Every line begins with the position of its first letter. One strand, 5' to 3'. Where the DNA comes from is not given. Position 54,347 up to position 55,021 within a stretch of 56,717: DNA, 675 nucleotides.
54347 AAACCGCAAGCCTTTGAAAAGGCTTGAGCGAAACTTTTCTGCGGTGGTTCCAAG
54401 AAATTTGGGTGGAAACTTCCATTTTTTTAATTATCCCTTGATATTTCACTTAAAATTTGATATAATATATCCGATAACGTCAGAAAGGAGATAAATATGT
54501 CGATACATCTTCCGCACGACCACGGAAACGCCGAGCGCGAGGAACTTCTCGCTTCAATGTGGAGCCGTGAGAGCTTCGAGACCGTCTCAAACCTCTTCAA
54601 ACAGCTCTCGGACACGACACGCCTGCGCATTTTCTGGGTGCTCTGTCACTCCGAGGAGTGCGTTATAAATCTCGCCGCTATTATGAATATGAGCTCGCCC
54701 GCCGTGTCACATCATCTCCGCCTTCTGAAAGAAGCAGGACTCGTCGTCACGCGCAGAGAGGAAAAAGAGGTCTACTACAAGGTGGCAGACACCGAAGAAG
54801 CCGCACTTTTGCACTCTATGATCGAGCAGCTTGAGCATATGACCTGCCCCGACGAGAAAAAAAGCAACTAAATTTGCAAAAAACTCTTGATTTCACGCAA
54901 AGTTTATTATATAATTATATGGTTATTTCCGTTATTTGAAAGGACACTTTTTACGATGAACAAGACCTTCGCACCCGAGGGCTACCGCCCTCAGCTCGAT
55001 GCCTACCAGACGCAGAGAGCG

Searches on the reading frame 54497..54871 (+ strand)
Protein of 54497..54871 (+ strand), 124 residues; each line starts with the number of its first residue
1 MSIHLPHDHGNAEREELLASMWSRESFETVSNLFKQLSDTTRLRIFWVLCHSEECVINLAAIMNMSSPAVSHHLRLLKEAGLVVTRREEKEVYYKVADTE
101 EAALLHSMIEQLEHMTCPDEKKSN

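Call 11: search_protein_families(library=pfam, proteins=[window:54497-54871:+], max_evalue=0.001)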
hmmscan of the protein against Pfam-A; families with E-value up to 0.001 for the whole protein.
window:54497-54871:+ (124 aa): 3 families
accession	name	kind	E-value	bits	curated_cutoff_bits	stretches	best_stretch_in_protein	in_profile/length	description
PF01022.26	HTH_5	-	1.4e-12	47.7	22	1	39-83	1-45/47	Bacterial regulatory protein, arsR family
PF12840.13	HTH_20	-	3.5e-09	36.9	27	1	37-85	1-50/51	Helix-turn-helix domain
PF12802.13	MarR_2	-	0.00059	20.4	27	1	59-89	26-56/61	MarR family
